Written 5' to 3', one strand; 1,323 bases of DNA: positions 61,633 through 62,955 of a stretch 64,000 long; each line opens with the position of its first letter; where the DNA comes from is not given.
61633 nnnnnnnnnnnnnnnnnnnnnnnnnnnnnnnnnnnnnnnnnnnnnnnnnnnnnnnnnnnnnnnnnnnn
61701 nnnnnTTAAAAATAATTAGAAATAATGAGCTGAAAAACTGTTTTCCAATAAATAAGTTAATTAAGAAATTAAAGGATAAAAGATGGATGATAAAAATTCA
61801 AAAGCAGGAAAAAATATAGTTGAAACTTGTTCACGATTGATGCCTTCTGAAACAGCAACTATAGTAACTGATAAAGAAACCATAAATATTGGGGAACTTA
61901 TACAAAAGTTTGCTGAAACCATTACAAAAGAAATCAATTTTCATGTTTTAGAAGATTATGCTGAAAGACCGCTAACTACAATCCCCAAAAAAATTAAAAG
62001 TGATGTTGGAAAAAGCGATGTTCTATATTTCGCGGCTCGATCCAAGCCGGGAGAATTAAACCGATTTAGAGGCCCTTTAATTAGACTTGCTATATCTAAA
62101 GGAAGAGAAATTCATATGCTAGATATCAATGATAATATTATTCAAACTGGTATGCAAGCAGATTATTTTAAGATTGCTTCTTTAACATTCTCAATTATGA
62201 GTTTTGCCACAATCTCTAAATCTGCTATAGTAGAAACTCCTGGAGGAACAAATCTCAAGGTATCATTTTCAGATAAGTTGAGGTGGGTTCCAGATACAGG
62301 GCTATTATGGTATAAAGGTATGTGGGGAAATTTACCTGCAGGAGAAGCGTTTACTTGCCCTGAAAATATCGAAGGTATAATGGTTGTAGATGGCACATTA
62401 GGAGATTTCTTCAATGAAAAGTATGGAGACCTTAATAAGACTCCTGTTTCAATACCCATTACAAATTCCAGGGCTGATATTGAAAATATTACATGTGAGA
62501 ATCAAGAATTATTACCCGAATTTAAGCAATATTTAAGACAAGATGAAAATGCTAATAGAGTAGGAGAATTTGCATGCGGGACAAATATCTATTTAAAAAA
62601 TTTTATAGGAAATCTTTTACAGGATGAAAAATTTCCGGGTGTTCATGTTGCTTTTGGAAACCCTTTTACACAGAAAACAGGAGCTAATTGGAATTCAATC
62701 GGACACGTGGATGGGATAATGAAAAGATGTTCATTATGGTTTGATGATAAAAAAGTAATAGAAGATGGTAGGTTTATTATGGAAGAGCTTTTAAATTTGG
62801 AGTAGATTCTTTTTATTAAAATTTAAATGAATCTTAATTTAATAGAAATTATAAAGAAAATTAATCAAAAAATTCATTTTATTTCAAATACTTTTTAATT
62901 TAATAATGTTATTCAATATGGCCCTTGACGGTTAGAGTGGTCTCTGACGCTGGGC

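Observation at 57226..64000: Selenocysteine-decoding toolkit clustered within 7 kb: SelB, tRNA-Sec(UCA) and SepSecS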

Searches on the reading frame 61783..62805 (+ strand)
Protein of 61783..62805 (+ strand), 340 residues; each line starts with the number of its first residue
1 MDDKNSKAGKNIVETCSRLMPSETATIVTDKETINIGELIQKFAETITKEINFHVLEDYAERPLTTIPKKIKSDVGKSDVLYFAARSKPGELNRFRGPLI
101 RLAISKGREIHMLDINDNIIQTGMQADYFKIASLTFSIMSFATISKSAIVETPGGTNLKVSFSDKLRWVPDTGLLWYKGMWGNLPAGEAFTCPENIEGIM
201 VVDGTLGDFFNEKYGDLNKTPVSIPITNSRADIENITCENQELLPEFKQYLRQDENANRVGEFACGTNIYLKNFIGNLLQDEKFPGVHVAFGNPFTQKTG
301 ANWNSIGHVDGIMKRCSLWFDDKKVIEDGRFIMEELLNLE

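Call 6: search_protein_families(library=pfam, proteins=[window:61783-62805:+], max_evalue=0.01)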
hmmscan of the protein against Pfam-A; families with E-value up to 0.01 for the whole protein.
window:61783-62805:+ (340 aa): 1 family
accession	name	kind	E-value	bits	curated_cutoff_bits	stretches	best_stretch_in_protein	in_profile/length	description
PF02073.20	Peptidase_M29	-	3e-07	30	27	1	152-297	211-352/406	Thermophilic metalloprotease (M29)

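Call 7: search_protein_families(library=ncbifam, proteins=[window:61783-62805:+], max_evalue=0.01)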
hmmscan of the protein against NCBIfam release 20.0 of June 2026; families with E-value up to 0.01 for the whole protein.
window:61783-62805:+ (340 aa): 0 families

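Call 55: search_protein_families(library=ncbifam, proteins=[window:61783-62805:+], max_evalue=1)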
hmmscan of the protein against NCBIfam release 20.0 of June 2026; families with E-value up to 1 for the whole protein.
window:61783-62805:+ (340 aa): 0 families
